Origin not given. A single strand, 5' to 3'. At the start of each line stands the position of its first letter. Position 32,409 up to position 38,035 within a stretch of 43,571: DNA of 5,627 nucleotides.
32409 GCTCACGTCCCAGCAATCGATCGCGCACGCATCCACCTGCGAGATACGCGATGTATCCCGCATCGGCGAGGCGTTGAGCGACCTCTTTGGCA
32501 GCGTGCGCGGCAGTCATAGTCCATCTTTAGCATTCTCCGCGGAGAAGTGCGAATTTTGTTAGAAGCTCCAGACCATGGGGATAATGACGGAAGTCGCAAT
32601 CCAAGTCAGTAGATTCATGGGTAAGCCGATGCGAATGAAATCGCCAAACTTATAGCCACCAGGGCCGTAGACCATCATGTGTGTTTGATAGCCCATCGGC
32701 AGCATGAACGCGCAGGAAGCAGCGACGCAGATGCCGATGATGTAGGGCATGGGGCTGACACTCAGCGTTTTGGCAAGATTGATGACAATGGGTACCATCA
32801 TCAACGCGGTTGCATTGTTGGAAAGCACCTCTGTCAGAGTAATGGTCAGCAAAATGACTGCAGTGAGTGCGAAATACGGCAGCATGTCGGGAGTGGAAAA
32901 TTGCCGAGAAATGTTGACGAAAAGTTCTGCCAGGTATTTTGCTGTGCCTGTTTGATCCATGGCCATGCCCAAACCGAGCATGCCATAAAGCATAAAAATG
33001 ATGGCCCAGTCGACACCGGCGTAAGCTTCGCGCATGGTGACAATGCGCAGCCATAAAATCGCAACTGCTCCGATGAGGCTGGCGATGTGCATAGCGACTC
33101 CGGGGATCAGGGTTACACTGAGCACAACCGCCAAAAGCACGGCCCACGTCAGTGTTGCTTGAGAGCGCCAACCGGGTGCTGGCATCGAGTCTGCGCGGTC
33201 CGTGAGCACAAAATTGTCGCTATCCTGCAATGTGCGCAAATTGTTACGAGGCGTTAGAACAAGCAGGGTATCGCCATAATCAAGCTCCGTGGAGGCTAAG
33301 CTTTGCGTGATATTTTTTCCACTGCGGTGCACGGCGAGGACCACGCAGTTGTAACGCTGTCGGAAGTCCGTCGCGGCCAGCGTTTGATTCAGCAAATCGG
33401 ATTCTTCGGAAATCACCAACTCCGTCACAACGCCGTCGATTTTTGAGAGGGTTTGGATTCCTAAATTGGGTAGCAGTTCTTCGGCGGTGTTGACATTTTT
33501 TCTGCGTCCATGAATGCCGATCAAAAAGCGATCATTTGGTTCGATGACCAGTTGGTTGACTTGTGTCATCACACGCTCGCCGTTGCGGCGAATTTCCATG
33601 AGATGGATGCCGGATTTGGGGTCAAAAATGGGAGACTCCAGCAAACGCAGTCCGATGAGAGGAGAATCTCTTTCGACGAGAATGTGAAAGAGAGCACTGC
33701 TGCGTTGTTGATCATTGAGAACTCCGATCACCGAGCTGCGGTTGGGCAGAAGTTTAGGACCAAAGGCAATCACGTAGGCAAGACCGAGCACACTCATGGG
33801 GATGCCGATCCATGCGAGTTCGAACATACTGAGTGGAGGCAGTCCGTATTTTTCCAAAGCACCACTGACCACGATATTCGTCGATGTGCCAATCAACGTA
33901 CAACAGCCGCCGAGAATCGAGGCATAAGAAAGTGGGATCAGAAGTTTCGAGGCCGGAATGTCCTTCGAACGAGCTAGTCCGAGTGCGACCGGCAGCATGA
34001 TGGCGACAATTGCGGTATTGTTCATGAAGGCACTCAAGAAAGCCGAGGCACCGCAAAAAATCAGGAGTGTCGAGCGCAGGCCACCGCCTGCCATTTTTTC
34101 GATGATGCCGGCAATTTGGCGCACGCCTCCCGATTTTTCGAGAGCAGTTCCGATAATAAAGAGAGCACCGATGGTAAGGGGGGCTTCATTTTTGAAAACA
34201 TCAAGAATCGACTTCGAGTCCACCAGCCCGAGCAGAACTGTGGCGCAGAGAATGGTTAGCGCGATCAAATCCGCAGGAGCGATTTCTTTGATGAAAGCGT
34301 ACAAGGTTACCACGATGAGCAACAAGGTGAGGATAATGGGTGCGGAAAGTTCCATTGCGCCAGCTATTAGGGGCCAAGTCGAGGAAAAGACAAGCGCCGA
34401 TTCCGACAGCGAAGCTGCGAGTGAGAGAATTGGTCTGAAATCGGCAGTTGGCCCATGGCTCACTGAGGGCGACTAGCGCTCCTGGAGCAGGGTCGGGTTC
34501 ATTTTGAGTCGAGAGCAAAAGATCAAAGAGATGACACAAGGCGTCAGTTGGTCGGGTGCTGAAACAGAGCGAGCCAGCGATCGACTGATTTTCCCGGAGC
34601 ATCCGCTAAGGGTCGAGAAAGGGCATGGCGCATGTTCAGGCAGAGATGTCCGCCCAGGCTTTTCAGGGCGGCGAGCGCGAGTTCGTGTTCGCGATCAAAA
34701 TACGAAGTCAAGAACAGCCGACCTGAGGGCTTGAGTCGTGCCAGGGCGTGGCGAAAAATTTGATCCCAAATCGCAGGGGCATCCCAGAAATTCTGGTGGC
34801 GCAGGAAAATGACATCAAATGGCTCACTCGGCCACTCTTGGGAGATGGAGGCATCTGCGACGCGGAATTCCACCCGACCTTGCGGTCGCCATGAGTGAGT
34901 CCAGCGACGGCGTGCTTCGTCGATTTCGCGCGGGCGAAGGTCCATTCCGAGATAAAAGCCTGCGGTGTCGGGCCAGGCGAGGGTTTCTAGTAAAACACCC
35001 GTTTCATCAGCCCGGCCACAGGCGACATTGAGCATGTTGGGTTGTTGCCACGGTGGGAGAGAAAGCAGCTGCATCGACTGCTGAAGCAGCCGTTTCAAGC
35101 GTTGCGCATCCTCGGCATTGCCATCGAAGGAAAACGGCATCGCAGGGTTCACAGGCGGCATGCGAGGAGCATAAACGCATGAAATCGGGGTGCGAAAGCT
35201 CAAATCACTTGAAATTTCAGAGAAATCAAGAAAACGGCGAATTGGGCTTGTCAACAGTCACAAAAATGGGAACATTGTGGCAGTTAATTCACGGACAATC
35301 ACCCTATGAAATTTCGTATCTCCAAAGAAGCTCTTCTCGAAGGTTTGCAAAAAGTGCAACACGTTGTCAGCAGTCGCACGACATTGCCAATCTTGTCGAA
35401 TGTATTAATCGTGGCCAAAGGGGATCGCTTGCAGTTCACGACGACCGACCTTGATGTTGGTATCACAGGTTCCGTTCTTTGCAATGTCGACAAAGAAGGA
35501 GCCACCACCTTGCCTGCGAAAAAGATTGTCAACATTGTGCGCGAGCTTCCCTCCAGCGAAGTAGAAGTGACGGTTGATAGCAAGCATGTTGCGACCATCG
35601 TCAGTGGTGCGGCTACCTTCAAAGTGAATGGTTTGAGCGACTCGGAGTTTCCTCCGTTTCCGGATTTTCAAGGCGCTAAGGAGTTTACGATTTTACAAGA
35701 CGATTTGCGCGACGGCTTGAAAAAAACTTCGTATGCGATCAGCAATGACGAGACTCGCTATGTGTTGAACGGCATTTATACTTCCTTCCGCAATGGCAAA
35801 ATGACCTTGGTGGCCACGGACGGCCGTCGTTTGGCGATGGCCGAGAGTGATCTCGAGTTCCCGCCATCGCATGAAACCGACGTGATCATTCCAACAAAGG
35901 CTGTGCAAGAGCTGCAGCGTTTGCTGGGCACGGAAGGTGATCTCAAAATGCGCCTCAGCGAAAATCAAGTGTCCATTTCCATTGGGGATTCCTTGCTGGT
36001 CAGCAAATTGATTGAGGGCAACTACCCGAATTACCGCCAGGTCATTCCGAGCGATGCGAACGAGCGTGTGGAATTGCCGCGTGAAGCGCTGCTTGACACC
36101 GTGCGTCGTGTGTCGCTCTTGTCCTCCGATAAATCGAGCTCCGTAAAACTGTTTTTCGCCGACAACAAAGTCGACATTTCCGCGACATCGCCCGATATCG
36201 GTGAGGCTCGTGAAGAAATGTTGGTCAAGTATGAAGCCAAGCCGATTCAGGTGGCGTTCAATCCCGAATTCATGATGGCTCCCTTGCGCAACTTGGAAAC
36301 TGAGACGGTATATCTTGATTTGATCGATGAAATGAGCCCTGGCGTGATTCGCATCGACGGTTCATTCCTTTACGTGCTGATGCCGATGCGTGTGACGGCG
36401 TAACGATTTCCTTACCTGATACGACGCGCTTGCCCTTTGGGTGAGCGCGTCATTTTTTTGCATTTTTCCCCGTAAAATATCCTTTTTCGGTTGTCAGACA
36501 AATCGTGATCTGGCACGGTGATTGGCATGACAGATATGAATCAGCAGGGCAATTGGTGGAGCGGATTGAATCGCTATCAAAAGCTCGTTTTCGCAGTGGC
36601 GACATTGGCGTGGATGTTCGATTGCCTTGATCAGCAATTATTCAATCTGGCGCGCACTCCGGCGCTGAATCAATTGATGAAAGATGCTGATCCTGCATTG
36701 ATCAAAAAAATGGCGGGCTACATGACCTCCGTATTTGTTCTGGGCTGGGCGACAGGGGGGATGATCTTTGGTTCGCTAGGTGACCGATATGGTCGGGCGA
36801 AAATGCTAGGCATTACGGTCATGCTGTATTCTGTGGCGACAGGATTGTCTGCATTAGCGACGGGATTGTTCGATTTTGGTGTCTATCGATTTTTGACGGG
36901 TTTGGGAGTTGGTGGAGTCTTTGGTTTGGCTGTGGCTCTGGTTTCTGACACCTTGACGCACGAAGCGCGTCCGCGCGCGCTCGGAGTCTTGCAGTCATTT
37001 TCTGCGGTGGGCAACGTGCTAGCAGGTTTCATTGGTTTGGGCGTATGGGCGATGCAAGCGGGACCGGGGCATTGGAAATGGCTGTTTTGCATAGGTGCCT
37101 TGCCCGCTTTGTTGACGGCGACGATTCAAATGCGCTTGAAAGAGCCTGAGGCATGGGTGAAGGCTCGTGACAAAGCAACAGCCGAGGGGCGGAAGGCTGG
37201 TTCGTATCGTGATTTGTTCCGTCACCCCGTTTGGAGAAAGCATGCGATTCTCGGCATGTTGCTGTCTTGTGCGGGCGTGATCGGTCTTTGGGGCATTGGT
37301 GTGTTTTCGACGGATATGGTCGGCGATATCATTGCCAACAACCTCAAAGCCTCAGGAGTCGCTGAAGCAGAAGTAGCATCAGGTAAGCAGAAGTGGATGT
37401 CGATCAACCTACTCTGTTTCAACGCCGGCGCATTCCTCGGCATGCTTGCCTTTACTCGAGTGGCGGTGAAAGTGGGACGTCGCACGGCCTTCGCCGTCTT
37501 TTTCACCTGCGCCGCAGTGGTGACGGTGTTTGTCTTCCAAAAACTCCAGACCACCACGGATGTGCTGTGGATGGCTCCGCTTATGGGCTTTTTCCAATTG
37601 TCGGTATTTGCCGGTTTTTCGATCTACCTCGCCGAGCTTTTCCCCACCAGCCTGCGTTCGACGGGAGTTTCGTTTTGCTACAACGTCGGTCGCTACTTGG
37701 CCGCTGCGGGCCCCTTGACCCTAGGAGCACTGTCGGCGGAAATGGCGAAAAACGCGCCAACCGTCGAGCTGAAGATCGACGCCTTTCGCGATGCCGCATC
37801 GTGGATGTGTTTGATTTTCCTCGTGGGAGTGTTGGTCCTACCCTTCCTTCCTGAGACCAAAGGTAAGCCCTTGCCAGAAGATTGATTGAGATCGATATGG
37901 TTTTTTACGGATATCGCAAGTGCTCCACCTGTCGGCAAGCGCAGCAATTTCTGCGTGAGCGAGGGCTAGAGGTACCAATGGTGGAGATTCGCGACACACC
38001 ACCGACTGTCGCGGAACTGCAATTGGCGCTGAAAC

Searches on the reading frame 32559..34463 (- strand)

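Call 37: search_protein_families(library=pfam, proteins=[window:32559-34463:-], max_evalue=0.0001)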
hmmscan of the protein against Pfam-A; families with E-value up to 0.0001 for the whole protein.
window:32559-34463:- (634 aa): 2 families
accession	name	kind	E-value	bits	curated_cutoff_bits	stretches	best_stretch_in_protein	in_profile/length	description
PF03600.22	CitMHS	-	2e-75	254.4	31.9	2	56-567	3-321/336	Citrate transporter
PF02080.26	TrkA_C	-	2.1e-19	69.6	27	1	346-414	1-68/71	TrkA-C domain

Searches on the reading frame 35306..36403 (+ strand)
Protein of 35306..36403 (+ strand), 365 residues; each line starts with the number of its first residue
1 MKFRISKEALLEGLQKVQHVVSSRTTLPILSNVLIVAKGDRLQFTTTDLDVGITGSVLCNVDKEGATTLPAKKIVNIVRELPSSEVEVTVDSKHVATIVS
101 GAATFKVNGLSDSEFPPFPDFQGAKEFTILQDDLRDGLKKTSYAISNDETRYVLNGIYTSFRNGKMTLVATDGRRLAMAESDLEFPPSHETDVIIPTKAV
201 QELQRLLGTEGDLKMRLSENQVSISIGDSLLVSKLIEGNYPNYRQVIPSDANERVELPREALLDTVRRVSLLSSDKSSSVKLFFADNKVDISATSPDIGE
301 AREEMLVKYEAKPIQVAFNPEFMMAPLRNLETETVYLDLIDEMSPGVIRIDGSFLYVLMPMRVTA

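Call 37: search_protein_families(library=pfam, proteins=[window:35306-36403:+], max_evalue=0.0001)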
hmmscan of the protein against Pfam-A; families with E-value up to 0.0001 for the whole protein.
window:35306-36403:+ (365 aa): 3 families
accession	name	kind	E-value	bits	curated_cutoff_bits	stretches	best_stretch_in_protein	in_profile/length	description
PF00712.24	DNA_pol3_beta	-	2.2e-41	141.2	24.4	2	1-117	1-118/120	DNA polymerase III beta subunit, N-terminal domain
PF02767.21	DNA_pol3_beta_2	-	3.4e-34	118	27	1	129-242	2-116/116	DNA polymerase III beta subunit, central domain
PF02768.20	DNA_pol3_beta_3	-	2.4e-25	89.1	27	1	244-362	1-121/121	DNA polymerase III beta subunit, C-terminal domain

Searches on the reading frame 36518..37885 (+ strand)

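Call 37: search_protein_families(library=pfam, proteins=[window:36518-37885:+], max_evalue=0.0001)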
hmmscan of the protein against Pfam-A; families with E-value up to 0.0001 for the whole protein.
window:36518-37885:+ (455 aa): 2 families
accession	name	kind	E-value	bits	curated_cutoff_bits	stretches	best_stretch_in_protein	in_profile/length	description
PF07690.21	MFS_1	-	1.1e-28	100.6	33.4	1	64-397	32-345/347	Major Facilitator Superfamily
PF00083.30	Sugar_tr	-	5.4e-26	91.9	22.3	1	62-452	44-445/452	Sugar (and other) transporter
